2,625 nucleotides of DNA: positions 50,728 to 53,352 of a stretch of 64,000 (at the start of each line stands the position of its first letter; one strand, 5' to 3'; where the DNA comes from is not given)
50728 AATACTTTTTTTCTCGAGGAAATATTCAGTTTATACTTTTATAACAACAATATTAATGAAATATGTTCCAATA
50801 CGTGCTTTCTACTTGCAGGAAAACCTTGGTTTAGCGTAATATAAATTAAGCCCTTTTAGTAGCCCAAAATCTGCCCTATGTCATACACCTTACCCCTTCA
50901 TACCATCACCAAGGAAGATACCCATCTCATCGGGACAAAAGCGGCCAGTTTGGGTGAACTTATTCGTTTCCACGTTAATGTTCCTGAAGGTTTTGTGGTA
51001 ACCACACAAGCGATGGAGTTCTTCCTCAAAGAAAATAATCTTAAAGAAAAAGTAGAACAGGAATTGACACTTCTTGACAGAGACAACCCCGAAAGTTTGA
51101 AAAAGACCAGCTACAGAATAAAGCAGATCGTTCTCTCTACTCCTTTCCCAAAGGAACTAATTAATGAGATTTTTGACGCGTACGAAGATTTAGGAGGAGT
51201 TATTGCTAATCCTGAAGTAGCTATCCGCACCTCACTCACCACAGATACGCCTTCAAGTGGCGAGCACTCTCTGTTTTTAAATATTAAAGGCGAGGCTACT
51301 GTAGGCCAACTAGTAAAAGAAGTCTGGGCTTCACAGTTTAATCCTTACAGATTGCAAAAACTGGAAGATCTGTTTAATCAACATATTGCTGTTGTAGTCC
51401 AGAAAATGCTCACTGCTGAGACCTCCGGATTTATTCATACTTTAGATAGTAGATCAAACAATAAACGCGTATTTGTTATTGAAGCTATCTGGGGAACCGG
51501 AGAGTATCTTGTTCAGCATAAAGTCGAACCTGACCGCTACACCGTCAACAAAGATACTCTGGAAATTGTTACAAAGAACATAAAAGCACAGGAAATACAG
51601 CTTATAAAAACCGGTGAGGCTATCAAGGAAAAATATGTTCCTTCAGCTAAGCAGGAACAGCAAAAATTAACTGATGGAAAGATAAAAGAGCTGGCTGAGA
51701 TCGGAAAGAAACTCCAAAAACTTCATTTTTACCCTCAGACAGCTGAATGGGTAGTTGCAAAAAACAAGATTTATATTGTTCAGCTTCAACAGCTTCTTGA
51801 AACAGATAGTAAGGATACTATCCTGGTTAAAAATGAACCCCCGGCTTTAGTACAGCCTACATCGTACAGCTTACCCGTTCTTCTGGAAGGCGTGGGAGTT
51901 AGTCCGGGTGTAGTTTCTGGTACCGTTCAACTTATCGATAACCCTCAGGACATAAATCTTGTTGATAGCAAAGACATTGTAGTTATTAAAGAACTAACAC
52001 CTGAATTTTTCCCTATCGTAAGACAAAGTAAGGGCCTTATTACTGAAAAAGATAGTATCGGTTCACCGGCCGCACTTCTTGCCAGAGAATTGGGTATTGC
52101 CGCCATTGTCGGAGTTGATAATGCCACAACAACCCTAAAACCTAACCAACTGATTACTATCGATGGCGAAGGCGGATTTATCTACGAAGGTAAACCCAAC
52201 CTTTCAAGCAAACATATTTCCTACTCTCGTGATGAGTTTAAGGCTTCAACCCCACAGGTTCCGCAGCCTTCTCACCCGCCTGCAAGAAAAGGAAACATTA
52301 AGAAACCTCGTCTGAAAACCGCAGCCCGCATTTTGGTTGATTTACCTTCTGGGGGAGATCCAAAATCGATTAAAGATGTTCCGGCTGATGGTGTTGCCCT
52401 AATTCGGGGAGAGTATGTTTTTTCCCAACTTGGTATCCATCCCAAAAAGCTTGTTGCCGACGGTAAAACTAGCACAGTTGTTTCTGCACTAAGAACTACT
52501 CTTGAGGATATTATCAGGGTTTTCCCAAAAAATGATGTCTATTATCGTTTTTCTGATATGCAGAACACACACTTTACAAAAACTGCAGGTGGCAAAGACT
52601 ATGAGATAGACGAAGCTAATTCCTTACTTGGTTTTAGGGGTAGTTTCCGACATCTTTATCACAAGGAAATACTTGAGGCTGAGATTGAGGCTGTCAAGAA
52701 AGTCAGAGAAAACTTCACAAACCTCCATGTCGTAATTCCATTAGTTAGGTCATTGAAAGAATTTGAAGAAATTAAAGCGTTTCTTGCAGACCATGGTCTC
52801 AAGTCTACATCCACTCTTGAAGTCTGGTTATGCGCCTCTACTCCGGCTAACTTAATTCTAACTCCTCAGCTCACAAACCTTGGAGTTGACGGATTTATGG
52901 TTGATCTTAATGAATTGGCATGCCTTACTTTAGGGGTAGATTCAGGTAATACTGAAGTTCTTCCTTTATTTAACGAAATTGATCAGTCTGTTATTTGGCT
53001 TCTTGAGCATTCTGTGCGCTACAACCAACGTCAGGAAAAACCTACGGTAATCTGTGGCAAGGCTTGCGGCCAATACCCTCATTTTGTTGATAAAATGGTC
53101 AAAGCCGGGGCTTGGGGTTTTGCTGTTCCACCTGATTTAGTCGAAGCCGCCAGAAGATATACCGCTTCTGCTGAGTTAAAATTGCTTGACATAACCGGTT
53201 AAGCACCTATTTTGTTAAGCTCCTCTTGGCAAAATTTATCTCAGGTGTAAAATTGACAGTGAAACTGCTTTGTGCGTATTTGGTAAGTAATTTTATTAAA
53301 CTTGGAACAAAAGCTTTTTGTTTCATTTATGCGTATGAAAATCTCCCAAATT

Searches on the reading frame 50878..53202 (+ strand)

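Call 36: search_protein_families(library=ncbifam, proteins=[window:50878-53202:+], max_evalue=1e-10)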
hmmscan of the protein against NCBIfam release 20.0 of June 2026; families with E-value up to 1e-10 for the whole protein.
window:50878-53202:+ (774 aa): 23 families
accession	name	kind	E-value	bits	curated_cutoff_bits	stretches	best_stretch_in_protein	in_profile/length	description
NF005057.0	PRK06464.1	equivalog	3.4e-160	534.7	598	1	3-769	6-792/798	phosphoenolpyruvate synthase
TIGR01418.1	PEP_synth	equivalog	8.7e-148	493.9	739.75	1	5-765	3-782/784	pyruvate, water dikinase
NF004877.0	PRK06241.1-2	subfamily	1.2e-70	238.8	866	2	2-303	3-309/869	phosphoenolpyruvate synthase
NF041857.1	RIF_Ptrans_rph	equivalog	1.8e-65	221.8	999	2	3-303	2-307/864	rifamycin-inactivating phosphotransferase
NF004878.0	PRK06241.1-3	subfamily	7e-65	219.6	945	2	2-303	3-308/891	phosphoenolpyruvate synthase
NF004879.0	PRK06241.1-4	equivalog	6.7e-62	209.8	976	2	2-303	3-309/868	phosphoenolpyruvate synthase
NF052631.1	prodigiosin_PigC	equivalog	1.1e-57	195.7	1300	1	12-317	10-308/883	prodigiosin ligase PigC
NF004881.0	PRK06241.2-2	equivalog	1.3e-57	195.7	883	2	15-305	16-309/898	phosphoenolpyruvate synthase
NF052632.1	undecylprod_RedH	equivalog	6.4e-49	166.7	1350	1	9-308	8-295/880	undecylprodigiosin ligase RedH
NF004883.0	PRK06241.2-4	equivalog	3.3e-46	157.9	1063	2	14-304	28-325/928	phosphoenolpyruvate synthase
NF000283.1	RPH_KJ151292.1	equivalog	2.5e-42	145.1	1700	1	18-304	20-311/865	rifamycin-inactivating phosphotransferase Rph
NF004880.0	PRK06241.2-1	equivalog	1.5e-41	142.3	972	1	2-304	2-278/837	phosphoenolpyruvate synthase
NF004882.0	PRK06241.2-3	equivalog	5.8e-23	80.9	850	1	336-435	718-816/827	phosphoenolpyruvate synthase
TIGR01417.1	PTS_I_fam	equivalog_domain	1.8e-22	79.5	341.7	1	358-731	147-506/565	phosphoenolpyruvate--protein phosphotransferase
NF008382.0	PRK11177.1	equivalog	6.2e-19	68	824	1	358-731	148-507/575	phosphoenolpyruvate-protein phosphotransferase PtsI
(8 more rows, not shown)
